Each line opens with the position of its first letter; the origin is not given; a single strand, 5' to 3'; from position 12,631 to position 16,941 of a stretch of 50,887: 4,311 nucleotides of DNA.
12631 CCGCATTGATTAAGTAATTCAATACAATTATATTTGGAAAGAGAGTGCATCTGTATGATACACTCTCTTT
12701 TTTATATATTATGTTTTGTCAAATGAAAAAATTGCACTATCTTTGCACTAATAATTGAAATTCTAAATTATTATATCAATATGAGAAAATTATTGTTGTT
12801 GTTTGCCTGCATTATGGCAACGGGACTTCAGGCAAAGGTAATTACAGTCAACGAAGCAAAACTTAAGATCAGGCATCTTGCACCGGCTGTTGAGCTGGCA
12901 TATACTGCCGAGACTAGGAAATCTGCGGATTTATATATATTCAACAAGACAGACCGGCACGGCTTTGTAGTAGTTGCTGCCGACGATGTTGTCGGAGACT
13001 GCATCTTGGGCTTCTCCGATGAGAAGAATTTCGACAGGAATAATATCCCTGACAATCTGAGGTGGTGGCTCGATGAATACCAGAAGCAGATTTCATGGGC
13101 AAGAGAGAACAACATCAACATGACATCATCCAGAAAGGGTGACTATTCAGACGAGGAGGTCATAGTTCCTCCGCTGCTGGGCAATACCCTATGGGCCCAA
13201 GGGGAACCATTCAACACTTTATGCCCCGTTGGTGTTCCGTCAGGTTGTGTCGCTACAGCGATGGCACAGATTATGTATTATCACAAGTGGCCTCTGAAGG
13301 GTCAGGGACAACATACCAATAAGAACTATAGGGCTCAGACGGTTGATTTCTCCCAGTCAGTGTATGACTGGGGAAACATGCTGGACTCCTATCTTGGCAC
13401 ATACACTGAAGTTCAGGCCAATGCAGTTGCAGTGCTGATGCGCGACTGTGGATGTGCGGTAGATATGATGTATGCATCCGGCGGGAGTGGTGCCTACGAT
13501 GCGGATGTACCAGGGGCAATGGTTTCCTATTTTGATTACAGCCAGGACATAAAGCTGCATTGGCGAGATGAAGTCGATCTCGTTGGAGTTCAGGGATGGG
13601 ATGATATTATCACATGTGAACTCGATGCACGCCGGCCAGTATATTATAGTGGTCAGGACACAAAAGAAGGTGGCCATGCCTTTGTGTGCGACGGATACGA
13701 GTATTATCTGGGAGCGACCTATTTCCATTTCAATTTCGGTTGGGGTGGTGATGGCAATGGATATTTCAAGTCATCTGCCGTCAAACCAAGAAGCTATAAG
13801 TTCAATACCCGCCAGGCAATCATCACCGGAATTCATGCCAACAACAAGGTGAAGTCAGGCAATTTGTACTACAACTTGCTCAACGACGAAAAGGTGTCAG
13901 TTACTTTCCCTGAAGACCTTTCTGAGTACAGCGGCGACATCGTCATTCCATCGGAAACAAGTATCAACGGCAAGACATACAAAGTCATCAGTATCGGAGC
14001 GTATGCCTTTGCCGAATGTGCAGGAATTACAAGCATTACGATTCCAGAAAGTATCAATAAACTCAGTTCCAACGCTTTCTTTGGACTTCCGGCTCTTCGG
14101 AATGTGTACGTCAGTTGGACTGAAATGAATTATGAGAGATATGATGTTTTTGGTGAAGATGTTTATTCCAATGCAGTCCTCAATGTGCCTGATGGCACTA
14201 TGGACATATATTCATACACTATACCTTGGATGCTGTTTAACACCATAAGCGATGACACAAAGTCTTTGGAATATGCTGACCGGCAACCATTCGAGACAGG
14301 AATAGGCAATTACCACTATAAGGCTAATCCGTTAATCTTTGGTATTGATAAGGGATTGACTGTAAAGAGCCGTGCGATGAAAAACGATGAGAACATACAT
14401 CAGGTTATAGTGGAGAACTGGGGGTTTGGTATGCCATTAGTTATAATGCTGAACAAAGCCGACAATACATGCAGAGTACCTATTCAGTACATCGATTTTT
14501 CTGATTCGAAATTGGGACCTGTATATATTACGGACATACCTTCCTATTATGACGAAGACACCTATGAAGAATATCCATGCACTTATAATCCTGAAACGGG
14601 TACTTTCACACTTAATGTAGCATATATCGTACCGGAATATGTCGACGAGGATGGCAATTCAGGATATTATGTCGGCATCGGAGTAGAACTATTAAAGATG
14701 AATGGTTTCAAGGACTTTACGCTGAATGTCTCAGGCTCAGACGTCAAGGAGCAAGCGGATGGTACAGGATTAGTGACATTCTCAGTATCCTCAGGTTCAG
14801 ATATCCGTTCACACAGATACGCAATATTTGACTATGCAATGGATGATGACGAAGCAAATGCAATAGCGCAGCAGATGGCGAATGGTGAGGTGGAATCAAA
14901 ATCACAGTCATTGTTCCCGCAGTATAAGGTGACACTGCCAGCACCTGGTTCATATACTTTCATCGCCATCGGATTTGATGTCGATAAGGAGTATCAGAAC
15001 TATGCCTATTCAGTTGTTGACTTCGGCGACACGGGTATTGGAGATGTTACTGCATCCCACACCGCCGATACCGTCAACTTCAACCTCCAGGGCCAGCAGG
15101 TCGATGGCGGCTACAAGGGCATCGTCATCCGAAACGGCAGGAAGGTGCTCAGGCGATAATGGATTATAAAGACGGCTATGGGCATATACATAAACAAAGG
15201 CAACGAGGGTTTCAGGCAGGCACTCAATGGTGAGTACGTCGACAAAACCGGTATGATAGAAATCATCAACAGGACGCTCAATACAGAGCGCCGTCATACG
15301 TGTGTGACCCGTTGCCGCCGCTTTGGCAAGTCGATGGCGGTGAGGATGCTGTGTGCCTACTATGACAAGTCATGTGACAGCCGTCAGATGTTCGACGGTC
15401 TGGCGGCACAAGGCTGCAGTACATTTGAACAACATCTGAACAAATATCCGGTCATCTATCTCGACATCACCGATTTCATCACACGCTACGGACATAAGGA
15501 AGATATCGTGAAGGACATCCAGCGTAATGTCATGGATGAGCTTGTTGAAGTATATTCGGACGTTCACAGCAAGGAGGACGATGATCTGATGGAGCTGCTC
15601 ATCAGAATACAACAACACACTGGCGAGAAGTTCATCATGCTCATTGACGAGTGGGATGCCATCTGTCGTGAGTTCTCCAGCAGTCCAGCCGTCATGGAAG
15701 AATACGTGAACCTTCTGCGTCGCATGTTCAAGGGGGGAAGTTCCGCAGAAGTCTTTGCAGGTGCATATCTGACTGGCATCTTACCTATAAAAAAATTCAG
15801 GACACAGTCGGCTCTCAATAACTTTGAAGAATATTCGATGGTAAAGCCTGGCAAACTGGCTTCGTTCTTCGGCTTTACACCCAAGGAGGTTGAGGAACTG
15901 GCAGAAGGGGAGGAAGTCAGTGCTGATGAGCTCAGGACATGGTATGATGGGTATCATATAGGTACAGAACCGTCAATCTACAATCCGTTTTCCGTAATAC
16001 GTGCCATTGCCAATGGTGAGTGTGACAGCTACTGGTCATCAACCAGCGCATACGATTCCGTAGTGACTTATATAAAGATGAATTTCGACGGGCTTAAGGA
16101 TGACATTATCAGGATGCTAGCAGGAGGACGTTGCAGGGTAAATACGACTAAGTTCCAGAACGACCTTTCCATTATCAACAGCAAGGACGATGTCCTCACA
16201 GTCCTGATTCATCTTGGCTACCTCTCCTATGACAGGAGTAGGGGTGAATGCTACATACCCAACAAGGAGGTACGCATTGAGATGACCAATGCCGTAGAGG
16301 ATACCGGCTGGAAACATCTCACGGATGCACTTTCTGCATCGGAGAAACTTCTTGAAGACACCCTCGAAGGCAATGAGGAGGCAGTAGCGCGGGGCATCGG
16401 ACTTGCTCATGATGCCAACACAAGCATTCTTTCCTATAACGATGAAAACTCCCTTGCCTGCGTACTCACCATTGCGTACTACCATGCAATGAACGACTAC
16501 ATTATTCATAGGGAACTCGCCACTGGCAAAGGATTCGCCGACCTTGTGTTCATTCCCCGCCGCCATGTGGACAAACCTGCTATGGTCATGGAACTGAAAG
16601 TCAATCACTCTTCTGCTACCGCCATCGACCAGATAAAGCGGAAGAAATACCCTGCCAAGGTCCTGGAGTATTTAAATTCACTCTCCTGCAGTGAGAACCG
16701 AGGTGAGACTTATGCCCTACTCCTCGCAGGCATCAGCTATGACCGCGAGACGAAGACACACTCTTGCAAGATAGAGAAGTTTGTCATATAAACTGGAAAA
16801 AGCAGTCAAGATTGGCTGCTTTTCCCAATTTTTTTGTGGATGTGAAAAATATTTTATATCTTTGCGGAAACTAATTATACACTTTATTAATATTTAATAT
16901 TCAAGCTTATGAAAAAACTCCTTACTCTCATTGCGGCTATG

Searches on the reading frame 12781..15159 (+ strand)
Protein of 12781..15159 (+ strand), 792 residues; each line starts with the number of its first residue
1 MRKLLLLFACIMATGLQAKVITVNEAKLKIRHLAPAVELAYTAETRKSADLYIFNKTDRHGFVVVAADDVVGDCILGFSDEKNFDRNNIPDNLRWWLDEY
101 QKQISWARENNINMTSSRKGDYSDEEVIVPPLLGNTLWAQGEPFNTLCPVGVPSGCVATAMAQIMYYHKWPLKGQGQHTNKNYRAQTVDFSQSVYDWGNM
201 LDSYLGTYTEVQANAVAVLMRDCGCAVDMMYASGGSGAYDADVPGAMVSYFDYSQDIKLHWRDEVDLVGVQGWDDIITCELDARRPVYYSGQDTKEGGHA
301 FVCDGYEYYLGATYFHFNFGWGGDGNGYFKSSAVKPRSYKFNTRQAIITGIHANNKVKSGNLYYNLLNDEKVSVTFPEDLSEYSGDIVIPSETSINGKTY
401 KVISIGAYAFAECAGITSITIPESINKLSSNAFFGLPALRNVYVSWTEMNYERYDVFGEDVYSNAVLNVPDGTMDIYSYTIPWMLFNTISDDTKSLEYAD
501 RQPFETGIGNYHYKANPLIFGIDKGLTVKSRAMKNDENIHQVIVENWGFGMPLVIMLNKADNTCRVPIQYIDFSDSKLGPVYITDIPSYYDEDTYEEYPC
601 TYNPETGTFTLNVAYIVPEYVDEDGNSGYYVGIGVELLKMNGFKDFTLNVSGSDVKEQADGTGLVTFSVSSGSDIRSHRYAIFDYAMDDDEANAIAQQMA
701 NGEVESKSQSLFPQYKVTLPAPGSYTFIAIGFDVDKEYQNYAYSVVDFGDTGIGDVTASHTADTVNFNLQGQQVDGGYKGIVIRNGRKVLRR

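Call 51: search_protein_families(library=pfam, proteins=[window:12781-15159:+], max_evalue=0.0001)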
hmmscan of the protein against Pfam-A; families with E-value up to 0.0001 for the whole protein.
window:12781-15159:+ (792 aa): 3 families
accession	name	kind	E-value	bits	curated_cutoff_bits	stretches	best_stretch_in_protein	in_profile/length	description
PF01640.23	Peptidase_C10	-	1.3e-61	208.7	26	1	138-329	1-194/194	Peptidase C10 family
PF13734.11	Inhibitor_I69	-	2.9e-19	69.8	25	1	33-104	31-98/98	Spi protease inhibitor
PF13306.12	LRR_5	-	1.3e-07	32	27.7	1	401-445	21-64/127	BspA type Leucine rich repeat region (6 copies)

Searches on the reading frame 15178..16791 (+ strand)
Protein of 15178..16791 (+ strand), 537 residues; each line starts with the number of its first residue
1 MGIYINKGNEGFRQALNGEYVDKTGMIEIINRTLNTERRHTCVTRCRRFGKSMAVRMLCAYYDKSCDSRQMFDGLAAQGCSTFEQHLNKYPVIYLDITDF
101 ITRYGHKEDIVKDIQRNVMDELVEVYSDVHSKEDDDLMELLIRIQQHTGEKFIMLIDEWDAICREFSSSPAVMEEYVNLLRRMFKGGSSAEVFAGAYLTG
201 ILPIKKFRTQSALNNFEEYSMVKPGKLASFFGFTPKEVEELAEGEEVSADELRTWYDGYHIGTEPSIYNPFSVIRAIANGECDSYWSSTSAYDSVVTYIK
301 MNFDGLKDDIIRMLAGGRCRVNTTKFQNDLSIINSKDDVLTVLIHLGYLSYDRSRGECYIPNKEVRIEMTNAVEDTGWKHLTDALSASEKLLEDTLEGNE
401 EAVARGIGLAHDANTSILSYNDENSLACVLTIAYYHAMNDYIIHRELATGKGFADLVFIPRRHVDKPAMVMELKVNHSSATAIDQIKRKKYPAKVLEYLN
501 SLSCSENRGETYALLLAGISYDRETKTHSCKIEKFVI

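Call 51: search_protein_families(library=pfam, proteins=[window:15178-16791:+], max_evalue=0.0001)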
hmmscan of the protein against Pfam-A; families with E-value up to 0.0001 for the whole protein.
window:15178-16791:+ (537 aa): 2 families
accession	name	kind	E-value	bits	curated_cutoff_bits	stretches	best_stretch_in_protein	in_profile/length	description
PF09820.16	AAA-ATPase_like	-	2.7e-27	96.3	26.1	1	17-206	14-197/201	Predicted AAA-ATPase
PF08011.17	PDDEXK_9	-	2.3e-08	34.4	25.5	1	424-496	4-82/105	PD-(D/E)XK nuclease superfamily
